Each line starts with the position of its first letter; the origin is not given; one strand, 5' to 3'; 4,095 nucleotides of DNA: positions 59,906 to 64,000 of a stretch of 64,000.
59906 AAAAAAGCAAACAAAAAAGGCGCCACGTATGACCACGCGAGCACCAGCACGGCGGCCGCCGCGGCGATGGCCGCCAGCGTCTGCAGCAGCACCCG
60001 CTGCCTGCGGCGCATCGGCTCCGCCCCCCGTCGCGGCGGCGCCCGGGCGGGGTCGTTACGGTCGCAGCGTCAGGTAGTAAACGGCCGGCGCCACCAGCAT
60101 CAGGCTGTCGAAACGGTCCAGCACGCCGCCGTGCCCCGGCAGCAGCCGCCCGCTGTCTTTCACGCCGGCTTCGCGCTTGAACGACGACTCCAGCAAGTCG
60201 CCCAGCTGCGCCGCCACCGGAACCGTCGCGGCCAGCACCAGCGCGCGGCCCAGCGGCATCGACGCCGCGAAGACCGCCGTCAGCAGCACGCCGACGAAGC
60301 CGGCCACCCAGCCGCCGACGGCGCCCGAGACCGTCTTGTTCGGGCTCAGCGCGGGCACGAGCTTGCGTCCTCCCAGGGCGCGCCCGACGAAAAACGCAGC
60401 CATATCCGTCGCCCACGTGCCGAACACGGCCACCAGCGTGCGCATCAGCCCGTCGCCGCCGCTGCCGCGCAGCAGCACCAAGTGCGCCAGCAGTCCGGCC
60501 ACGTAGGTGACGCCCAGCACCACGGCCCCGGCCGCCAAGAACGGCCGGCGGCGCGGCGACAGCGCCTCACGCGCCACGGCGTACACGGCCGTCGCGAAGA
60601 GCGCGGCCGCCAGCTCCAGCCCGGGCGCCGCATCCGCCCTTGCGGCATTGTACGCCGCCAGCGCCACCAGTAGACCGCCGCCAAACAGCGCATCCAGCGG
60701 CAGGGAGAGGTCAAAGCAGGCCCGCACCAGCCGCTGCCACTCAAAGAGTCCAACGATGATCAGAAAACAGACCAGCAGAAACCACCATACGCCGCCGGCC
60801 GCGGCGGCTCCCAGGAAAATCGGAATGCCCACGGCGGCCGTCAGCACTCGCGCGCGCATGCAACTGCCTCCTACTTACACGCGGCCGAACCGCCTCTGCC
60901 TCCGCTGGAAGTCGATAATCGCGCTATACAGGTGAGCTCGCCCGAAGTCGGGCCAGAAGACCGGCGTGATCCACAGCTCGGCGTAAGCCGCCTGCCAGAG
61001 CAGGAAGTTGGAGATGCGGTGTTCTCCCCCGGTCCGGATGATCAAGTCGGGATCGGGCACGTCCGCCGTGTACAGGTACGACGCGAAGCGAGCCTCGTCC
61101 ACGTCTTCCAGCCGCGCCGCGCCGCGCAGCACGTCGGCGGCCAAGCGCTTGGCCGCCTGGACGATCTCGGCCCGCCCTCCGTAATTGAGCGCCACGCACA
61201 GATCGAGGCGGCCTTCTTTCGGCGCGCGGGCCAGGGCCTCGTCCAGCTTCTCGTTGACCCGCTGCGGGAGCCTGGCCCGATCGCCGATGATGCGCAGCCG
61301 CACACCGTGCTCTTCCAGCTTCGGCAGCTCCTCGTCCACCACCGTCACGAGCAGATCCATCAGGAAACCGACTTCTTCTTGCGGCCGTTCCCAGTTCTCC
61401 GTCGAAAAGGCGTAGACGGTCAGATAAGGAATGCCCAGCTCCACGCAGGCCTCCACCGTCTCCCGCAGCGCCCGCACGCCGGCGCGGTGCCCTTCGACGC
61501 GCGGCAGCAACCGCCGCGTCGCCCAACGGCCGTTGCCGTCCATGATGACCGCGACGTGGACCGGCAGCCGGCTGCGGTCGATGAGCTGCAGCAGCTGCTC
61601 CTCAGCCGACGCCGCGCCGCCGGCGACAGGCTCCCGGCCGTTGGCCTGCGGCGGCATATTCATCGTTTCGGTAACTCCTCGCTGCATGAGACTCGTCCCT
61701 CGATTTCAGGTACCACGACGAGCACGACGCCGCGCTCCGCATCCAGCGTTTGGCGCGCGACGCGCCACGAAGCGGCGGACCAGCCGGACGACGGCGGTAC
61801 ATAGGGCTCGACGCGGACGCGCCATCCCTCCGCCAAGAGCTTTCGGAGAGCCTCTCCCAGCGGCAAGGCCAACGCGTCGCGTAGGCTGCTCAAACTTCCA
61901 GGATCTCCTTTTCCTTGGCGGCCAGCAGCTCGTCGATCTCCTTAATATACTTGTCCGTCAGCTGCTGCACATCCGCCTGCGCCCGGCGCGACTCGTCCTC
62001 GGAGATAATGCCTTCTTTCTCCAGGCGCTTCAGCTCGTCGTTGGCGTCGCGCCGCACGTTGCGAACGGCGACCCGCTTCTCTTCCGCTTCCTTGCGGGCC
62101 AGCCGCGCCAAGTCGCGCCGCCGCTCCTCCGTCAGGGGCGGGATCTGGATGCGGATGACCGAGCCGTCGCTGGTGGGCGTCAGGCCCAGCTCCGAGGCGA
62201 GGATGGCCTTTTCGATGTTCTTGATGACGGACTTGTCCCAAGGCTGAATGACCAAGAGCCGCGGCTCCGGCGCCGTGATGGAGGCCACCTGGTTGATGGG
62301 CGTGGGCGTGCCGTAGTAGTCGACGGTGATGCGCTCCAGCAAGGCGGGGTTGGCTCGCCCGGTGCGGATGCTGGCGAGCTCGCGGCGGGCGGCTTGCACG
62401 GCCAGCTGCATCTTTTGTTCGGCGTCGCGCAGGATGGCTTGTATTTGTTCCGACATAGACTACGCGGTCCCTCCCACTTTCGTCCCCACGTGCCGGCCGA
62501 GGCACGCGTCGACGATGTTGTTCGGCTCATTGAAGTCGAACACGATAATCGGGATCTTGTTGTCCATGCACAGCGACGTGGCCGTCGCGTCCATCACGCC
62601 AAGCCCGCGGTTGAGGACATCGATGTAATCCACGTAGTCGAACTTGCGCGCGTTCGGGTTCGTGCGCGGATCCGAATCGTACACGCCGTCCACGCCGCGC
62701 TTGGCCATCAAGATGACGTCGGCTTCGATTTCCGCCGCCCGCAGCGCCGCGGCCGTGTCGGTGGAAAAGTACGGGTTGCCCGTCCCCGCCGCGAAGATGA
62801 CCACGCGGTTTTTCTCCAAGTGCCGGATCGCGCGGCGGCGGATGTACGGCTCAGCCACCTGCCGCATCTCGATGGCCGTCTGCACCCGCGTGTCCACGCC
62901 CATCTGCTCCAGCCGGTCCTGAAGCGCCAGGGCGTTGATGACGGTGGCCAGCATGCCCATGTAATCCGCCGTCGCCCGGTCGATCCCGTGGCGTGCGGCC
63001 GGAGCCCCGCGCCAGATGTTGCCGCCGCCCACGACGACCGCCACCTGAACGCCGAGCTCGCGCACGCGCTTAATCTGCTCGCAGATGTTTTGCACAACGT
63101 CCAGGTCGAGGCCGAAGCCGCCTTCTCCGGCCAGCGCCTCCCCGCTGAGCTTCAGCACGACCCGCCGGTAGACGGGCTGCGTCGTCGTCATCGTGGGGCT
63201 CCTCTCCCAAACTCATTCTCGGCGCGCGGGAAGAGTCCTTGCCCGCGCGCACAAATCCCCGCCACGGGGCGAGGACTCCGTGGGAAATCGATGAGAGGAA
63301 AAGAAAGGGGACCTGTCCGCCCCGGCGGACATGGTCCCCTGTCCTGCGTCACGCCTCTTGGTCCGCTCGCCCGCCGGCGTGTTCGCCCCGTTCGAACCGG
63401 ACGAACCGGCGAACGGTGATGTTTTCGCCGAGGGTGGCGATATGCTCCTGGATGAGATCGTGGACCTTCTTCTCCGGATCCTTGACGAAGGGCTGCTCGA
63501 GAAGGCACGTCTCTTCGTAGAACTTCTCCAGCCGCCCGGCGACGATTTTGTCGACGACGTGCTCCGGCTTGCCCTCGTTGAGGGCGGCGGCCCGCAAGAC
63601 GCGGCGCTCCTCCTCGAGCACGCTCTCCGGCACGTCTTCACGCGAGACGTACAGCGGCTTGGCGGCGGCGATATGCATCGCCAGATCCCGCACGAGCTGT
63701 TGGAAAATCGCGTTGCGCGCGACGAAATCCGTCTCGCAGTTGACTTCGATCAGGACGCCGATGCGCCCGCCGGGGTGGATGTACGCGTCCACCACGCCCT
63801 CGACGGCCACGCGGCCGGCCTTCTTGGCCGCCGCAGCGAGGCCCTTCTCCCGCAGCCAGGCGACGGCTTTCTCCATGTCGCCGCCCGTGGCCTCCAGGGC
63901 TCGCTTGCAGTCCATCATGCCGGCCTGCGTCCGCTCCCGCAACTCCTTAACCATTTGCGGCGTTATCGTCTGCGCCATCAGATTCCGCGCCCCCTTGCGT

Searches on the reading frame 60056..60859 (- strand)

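Call 25: search_protein_families(library=pfam, proteins=[window:60056-60859:-], max_evalue=0.00001)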
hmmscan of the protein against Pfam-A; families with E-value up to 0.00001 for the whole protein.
window:60056-60859:- (267 aa): 1 family
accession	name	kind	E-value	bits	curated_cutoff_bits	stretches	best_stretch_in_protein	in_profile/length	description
PF01148.25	CTP_transf_1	-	3e-59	201.5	24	1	3-263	2-260/264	Cytidylyltransferase family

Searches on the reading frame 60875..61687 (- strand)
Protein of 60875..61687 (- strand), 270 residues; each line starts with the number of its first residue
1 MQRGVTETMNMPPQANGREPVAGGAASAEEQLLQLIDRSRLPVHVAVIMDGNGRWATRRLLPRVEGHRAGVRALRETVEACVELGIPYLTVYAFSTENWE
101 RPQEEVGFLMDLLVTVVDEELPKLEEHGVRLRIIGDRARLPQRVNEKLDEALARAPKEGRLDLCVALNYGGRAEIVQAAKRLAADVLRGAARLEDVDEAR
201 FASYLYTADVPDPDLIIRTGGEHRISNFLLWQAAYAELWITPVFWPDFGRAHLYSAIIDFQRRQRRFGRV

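Call 25: search_protein_families(library=pfam, proteins=[window:60875-61687:-], max_evalue=0.00001)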
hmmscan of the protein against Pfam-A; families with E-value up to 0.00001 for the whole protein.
window:60875-61687:- (270 aa): 1 family
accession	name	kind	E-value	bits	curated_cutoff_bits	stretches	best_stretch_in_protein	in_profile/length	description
PF01255.24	Prenyltransf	-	1.8e-85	286.4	27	1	48-268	1-219/219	Putative undecaprenyl diphosphate synthase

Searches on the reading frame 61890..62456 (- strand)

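Call 25: search_protein_families(library=pfam, proteins=[window:61890-62456:-], max_evalue=0.00001)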
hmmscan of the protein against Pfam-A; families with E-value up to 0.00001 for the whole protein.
window:61890-62456:- (188 aa): 1 family
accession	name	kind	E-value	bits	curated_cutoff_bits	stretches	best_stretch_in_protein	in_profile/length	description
PF01765.24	RRF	-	2.7e-73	245.6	29.7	1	24-186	2-164/164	Ribosome recycling factor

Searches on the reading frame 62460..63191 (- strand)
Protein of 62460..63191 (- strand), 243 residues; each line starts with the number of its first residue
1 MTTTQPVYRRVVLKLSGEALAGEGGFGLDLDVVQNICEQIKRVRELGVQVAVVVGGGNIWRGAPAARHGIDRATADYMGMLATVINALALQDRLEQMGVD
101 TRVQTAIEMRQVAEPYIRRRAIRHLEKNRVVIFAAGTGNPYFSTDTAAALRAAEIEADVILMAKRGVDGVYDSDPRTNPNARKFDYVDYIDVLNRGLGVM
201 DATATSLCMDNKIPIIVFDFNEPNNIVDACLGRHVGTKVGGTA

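Call 25: search_protein_families(library=pfam, proteins=[window:62460-63191:-], max_evalue=0.00001)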
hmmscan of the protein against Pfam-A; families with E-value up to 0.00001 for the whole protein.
window:62460-63191:- (243 aa): 1 family
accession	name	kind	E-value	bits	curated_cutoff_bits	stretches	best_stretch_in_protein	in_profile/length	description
PF00696.33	AA_kinase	-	5.8e-37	128.1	24.9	1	10-219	2-234/234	Amino acid kinase family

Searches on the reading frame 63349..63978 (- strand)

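Call 25: search_protein_families(library=pfam, proteins=[window:63349-63978:-], max_evalue=0.00001)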
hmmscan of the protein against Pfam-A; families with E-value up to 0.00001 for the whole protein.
window:63349-63978:- (209 aa): 1 family
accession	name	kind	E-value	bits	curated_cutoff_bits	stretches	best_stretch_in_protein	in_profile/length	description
PF00889.24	EF_TS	-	1.1e-46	159.5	27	2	95-199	106-204/204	Elongation factor TS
